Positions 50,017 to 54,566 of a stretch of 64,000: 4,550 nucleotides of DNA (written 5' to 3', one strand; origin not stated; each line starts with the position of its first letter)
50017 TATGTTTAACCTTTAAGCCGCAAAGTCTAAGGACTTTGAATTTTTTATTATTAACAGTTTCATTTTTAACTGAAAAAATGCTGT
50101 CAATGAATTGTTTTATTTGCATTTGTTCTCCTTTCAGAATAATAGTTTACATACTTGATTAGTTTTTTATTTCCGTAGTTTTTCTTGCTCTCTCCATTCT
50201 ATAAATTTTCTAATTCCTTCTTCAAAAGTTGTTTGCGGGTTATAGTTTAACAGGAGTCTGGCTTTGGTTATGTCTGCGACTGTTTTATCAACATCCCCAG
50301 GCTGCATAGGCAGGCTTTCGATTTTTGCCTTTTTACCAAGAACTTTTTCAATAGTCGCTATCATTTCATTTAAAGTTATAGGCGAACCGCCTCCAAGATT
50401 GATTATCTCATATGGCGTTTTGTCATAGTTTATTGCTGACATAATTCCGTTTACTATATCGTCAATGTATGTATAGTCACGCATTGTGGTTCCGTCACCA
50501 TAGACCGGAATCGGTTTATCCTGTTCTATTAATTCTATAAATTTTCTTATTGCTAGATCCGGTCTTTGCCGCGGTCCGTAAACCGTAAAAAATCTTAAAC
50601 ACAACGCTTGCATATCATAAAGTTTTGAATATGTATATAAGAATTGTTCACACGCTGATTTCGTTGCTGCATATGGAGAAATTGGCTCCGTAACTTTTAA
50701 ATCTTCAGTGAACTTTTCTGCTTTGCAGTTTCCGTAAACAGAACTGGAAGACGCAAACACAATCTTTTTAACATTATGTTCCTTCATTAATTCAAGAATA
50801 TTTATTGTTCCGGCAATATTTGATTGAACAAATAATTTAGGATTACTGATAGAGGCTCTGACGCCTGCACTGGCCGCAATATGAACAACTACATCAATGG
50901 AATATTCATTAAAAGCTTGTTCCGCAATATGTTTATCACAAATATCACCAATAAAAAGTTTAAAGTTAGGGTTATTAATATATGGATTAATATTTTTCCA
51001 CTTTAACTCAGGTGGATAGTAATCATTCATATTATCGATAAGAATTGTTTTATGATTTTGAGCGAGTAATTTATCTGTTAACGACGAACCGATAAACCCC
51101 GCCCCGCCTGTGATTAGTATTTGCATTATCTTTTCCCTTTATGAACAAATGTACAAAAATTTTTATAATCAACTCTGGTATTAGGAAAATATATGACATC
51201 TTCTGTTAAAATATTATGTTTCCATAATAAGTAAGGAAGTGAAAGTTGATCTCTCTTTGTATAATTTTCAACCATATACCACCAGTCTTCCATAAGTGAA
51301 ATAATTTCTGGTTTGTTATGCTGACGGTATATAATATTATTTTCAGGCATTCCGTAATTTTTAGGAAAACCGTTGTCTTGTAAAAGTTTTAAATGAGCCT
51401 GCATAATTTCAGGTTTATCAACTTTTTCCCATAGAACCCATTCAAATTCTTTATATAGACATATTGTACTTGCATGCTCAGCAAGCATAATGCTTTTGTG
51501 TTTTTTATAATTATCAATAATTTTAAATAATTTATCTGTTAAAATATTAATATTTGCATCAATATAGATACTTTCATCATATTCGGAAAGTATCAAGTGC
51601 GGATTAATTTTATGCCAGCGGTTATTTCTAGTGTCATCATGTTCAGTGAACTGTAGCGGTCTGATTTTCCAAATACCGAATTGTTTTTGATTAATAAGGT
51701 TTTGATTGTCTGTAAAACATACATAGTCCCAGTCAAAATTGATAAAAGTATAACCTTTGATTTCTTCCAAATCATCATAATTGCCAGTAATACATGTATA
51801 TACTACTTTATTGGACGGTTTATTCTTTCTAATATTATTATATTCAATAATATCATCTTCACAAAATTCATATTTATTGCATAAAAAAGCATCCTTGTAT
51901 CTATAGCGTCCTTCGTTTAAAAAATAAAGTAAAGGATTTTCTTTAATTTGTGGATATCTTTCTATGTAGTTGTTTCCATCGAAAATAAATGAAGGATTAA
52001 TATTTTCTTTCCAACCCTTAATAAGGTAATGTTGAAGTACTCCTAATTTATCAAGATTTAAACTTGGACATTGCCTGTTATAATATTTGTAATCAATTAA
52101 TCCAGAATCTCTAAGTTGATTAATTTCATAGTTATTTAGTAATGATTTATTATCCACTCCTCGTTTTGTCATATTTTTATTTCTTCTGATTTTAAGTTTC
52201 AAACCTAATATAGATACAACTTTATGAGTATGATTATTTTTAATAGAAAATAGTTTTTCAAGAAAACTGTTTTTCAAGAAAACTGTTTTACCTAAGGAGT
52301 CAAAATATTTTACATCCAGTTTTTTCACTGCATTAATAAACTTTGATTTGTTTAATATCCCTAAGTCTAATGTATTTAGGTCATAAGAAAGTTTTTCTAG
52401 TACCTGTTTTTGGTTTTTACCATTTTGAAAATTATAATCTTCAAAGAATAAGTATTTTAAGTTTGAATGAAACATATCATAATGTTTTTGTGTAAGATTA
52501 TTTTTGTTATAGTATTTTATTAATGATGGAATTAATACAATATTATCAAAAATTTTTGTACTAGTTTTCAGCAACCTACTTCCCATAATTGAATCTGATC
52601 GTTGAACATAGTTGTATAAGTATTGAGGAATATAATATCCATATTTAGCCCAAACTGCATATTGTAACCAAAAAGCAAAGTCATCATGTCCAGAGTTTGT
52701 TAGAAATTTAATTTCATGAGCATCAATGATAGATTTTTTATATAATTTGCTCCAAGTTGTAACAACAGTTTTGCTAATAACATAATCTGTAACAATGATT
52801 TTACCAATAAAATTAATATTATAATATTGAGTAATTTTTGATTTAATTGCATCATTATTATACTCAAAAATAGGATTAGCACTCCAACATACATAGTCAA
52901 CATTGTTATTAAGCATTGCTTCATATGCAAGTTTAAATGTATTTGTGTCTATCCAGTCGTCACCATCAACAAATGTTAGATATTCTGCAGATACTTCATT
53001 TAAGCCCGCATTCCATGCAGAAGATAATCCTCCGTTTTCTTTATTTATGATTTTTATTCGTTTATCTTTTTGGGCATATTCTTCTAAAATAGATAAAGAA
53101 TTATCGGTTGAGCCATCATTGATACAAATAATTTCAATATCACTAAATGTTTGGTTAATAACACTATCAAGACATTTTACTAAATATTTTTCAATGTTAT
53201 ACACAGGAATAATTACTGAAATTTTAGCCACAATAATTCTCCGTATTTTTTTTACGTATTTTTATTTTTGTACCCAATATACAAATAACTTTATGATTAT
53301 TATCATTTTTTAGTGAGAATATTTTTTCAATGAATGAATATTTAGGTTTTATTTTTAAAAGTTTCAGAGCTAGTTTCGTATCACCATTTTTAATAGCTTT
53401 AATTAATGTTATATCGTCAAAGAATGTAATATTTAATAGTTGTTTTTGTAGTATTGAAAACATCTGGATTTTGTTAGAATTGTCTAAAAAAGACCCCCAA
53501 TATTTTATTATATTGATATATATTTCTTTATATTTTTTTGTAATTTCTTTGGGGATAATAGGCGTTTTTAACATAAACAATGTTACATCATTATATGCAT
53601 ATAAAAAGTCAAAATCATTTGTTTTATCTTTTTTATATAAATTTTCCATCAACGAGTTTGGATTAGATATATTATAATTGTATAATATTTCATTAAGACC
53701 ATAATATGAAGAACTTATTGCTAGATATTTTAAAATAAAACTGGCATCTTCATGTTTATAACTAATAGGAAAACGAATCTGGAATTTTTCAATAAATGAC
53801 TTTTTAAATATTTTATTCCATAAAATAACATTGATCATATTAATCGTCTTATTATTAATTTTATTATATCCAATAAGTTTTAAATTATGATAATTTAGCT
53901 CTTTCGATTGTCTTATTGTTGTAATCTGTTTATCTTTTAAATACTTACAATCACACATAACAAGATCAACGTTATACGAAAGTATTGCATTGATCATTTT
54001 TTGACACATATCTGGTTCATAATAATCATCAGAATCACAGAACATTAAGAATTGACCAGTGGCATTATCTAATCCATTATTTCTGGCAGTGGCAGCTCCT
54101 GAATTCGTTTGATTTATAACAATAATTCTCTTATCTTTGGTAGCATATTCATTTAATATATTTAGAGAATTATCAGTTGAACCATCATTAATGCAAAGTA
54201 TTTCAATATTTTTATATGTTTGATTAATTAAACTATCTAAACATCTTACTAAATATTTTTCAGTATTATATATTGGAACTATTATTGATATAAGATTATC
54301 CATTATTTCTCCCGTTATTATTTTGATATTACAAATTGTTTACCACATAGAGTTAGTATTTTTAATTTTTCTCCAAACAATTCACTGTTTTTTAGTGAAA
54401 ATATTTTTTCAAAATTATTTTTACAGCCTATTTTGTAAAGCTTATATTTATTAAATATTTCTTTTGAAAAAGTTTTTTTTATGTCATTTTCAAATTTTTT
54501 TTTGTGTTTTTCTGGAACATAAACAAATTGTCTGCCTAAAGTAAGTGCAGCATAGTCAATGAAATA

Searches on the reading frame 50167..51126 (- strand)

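Call 10: search_protein_families(library=pfam, proteins=[window:50167-51126:-], max_evalue=0.01)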
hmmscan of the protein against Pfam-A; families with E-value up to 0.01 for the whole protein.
window:50167-51126:- (319 aa): 10 families
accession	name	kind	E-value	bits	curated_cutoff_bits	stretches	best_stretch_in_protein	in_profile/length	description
PF16363.11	GDP_Man_Dehyd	-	1.6e-65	222.2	27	1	4-307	1-331/332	GDP-mannose 4,6 dehydratase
PF01370.27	Epimerase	-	5.7e-60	203.1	20.9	1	3-245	1-240/240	NAD dependent epimerase/dehydratase family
PF02719.21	Polysacc_synt_2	-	3.7e-25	89.2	20.2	1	3-270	1-254/293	Polysaccharide biosynthesis protein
PF01073.25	3Beta_HSD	-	1.4e-24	87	22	1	4-232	1-229/280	3-beta hydroxysteroid dehydrogenase/isomerase family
PF04321.23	RmlD_sub_bind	-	1.7e-16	60.6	27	1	1-234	1-199/287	RmlD substrate binding domain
PF07993.18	NAD_binding_4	-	1e-12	48.2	20.1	1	5-184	1-209/258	Male sterility protein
PF13460.12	NAD_binding_10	-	5.7e-10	39.8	27.2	1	7-165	1-133/184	NAD(P)H-binding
PF05368.20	NmrA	-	2.9e-06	27.6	27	1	2-275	4-246/298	NmrA-like family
PF08659.16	KR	-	4.6e-05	23.8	22.6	1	3-134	3-144/180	KR domain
PF00106.31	adh_short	-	0.00062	19.7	26.6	1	3-164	3-161/195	short chain dehydrogenase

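Call 11: search_protein_families(library=ncbifam, proteins=[window:50167-51126:-], max_evalue=0.001)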
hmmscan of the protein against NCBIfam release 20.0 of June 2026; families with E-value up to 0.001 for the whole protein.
window:50167-51126:- (319 aa): 34 families (the best 25 are shown)
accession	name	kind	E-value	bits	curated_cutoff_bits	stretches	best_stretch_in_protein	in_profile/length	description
TIGR01179.1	galE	equivalog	1.7e-61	207.9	262.3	1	2-316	1-329/332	UDP-glucose 4-epimerase GalE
TIGR01181.1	dTDP_gluc_dehyt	equivalog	9.3e-61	205.7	365.1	1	2-315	1-314/321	dTDP-glucose 4,6-dehydratase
TIGR04180.1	EDH_00030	hypoth_equivalog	4.7e-47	160.5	475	1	3-299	1-296/297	NAD-dependent 4,6-dehydratase LegB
NF011728.1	PRK15181.1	equivalog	6.2e-41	140.5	760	1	3-312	18-337/348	Vi polysaccharide biosynthesis UDP-N-acetylglucosaminuronic acid C-4 epimerase TviC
NF007956.0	PRK10675.1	subfamily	7.9e-39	133.7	394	2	1-184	1-182/338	UDP-glucose 4-epimerase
TIGR02197.1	heptose_epim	equivalog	3.4e-38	131.6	274.6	1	3-312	1-313/316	ADP-glyceromanno-heptose 6-epimerase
NF007490.0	PRK10084.1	subfamily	5.1e-35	121.1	649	1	1-312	1-334/361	dTDP-glucose 4,6-dehydratase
NF007582.0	PRK10217.1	equivalog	2.5e-34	119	698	1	2-312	3-331/355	dTDP-glucose 4,6-dehydratase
NF043036.1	ErythonDh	equivalog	4.3e-26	91.9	325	1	1-275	1-277/321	D-erythronate dehydrogenase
NF047922.1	GDPFucSynFcl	equivalog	1.3e-25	90.5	500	1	62-312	39-301/308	GDP-L-fucose synthase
TIGR02622.1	CDP_4_6_dhtase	equivalog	1.7e-20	73.4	278.45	1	2-170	6-172/352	CDP-glucose 4,6-dehydratase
NF042422.1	oxyalk_red_OleD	equivalog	2e-19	70.1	580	1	1-233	1-216/329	2-alkyl-3-oxoalkanoate reductase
NF008360.0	PRK11150.1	equivalog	4.3e-19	68.9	452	1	3-314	2-308/310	ADP-glyceromanno-heptose 6-epimerase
TIGR03589.1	PseB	equivalog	1.2e-18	67.2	407.75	1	2-127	6-125/324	UDP-N-acetylglucosamine 4,6-dehydratase (inverting)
NF008872.0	PRK11908.1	equivalog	1.3e-18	67.1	294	1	2-312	3-335/349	bifunctional UDP-4-keto-pentose/UDP-xylose synthase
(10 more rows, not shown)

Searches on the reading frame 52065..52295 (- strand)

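Call 50: search_protein_families(library=pfam, proteins=[window:52065-52295:-], max_evalue=10)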
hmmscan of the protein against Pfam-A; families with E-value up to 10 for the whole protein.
seq(77 aa): 1 family
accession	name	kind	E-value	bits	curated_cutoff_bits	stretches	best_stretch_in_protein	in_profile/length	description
PF18823.6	InPase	-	0.13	12.6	26.8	1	19-51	6-38/135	Inorganic Pyrophosphatase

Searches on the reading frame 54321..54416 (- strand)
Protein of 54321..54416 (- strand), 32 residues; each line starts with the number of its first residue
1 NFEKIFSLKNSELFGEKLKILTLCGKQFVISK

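Call 55: search_solved_structures(query=A2, max_evalue=10, show_alignments=3)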
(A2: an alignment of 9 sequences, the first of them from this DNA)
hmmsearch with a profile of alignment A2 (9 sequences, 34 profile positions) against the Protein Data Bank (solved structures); distinct sequences matched with E-value up to 10: 3.
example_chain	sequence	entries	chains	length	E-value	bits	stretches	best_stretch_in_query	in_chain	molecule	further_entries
3os7_A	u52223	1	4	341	0.3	14.1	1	2-19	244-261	galactose mutarotase-like protein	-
9v1j_sy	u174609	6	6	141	0.74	12.8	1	16-29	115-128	40S ribosomal protein S23, putative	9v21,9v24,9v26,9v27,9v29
7pgk_A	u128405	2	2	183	1.9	11.5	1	5-16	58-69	Hedgehog-interacting protein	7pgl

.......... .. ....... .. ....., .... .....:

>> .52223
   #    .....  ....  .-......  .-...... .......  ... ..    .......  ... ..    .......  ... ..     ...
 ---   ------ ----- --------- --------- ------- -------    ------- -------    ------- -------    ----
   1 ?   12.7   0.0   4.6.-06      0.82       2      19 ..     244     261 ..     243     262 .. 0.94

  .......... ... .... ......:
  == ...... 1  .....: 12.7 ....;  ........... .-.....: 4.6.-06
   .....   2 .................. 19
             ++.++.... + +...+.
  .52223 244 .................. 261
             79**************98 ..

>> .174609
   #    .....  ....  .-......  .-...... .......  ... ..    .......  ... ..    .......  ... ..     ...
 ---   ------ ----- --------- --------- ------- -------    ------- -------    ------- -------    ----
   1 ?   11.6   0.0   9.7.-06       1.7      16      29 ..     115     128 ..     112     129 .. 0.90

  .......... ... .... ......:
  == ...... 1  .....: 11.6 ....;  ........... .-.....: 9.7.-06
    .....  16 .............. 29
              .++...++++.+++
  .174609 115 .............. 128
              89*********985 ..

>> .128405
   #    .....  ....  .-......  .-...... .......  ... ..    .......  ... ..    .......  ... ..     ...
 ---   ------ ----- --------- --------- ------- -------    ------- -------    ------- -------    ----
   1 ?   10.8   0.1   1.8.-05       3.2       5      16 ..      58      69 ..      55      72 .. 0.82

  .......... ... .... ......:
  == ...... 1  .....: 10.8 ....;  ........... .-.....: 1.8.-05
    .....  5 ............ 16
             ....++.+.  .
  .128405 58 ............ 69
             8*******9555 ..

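Call 80: search_protein_representatives(alignment_id=A2)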
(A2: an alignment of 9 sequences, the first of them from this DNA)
Query: 9 sequences, 34 profile positions. Proteins with E-value up to 0.001 (for the whole library): 675; up to 1e-10: 20; up to 1e-30: 0. The best 150 are listed.
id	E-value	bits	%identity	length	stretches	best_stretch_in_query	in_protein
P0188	4.2e-26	106.4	-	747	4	2-33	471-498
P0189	1.7e-19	85.3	-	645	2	1-33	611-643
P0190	6.0e-15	70.7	-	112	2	1-32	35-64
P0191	1.8e-13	66.0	-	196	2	4-33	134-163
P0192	7.0e-13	64.1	-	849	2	2-34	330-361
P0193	9.5e-13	63.7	-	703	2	1-29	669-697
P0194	1.1e-12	63.5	-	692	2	2-34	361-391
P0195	1.3e-12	63.3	-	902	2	2-32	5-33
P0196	2.2e-12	62.5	-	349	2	1-32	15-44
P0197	2.9e-12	62.2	-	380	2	4-33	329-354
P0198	3.1e-12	62.0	-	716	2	1-34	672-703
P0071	6.3e-12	61.1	-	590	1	2-34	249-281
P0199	9.9e-12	60.4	-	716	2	2-34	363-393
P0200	1.2e-11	60.1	-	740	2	1-32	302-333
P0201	2.5e-11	59.1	-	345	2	1-30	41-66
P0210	2.4e-10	56.0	-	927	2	1-34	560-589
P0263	1.1e-07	47.5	-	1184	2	1-33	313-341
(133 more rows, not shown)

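Call 81: search_protein_families(library=pfam, proteins=[P0188, P0189, P0192, P0193, P0194, P0195, P0198, P0200, P0210, P0263], max_evalue=0.000001)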
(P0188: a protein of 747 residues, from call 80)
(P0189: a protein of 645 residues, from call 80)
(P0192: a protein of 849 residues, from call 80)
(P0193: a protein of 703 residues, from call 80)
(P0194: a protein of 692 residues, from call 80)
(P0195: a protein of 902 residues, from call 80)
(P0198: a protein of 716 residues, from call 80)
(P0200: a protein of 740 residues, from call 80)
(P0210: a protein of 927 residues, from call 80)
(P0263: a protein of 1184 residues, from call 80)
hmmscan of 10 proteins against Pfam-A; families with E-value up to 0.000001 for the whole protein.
P0188 (747 aa): 3 families
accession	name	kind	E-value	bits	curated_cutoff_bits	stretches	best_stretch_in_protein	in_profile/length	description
PF00534.26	Glycos_transf_1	-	2.7e-19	69.8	26.4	1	229-396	5-171/172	Glycosyl transferases group 1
PF13692.12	Glyco_trans_1_4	-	1.6e-14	54.8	27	1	240-380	2-139/142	Glycosyl transferases group 1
PF16994.11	Glyco_trans_4_5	-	2.8e-09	37.4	26.6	1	65-172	4-111/172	Glycosyl-transferase family 4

P0189 (645 aa): 4 families
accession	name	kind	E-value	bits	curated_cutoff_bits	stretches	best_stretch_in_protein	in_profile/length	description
PF01501.26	Glyco_transf_8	-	3.1e-46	158.5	24.3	1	332-581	1-251/253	Glycosyl transferase family 8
PF00535.33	Glycos_transf_2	-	7.3e-38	130.6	23.3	1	5-145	1-132/168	Glycosyl transferase family 2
PF10111.15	Glyco_tranf_2_2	-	1.1e-12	48.5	27.3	1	5-103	1-102/276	Glycosyltransferase like family 2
PF13641.12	Glyco_tranf_2_3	-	3e-08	34.4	27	1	2-116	1-120/230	Glycosyltransferase like family 2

P0192 (849 aa): 4 families
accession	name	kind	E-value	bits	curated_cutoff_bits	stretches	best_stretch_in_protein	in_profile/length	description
PF00535.33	Glycos_transf_2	-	1.9e-36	126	23.3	1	5-130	1-127/168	Glycosyl transferase family 2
PF10111.15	Glyco_tranf_2_2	-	2.6e-10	40.7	27.3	1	5-111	1-111/276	Glycosyltransferase like family 2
PF00156.33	Pribosyltran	-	9.8e-10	38.4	26.3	1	570-697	11-140/158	Phosphoribosyl transferase domain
PF13641.12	Glyco_tranf_2_3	-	2.8e-08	34.5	27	1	2-116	1-121/230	Glycosyltransferase like family 2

P0193 (703 aa): 4 families
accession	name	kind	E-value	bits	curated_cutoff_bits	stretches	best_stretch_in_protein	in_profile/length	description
PF00535.33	Glycos_transf_2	-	5.2e-39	134.3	23.3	1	14-159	1-146/168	Glycosyl transferase family 2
PF01501.26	Glyco_transf_8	-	1.2e-38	133.6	24.3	1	367-623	4-251/253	Glycosyl transferase family 8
PF10111.15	Glyco_tranf_2_2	-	8.5e-15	55.4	27.3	1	14-116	1-107/276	Glycosyltransferase like family 2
PF13641.12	Glyco_tranf_2_3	-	8.3e-10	39.5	27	1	13-118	3-114/230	Glycosyltransferase like family 2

P0194 (692 aa): 2 families
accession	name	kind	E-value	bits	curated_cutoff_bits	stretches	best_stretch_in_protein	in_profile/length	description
PF00535.33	Glycos_transf_2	-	3.7e-14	53.4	23.3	1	9-132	2-131/168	Glycosyl transferase family 2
PF13641.12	Glyco_tranf_2_3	-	1.5e-08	35.4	27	1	7-192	3-198/230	Glycosyltransferase like family 2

P0195 (902 aa): 1 family
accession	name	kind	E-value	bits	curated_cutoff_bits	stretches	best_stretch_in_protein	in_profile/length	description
PF01501.26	Glyco_transf_8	-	8e-41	140.7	24.3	1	322-569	1-251/253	Glycosyl transferase family 8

P0198 (716 aa): 4 families
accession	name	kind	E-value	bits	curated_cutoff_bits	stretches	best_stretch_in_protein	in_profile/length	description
PF00535.33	Glycos_transf_2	-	8e-74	247.6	23.3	2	5-137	1-132/168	Glycosyl transferase family 2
PF10111.15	Glyco_tranf_2_2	-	5.1e-23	82.4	27.3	2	5-110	1-114/276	Glycosyltransferase like family 2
PF13641.12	Glyco_tranf_2_3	-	3.1e-19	70.3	27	2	357-468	3-120/230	Glycosyltransferase like family 2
PF13704.12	Glyco_tranf_2_4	-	5.1e-07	30.6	27.5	0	365-445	2-82/98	Glycosyl transferase family 2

P0200 (740 aa): 1 family
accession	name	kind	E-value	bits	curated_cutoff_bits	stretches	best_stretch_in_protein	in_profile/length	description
PF04464.20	Glyphos_transf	-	8e-08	32.1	22.1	1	513-734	151-367/367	CDP-Glycerol:Poly(glycerophosphate) glycerophosphotransferase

P0210 (927 aa): 3 families
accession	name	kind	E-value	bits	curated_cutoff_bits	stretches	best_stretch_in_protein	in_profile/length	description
PF14393.11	DUF4422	-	1.7e-70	237.7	25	1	321-537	1-218/220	Domain of unknown function (DUF4422)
PF01501.26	Glyco_transf_8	-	5.8e-45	154.3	24.3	1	6-252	1-250/253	Glycosyl transferase family 8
PF00777.23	Glyco_transf_29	-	5.4e-21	75.6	23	1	715-789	26-102/272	Glycosyltransferase family 29 (sialyltransferase)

P0263 (1184 aa): 4 families
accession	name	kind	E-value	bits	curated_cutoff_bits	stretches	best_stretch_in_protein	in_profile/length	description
PF00535.33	Glycos_transf_2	-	1.2e-32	113.6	23.3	1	14-161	1-147/168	Glycosyl transferase family 2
PF05045.17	RgpF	-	2.2e-29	102.9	25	1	418-627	25-241/503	Rhamnan synthesis protein F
PF13641.12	Glyco_tranf_2_3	-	5.1e-11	43.5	27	1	13-124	3-116/230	Glycosyltransferase like family 2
PF10111.15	Glyco_tranf_2_2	-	1.3e-10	41.6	27.3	1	14-121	1-109/276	Glycosyltransferase like family 2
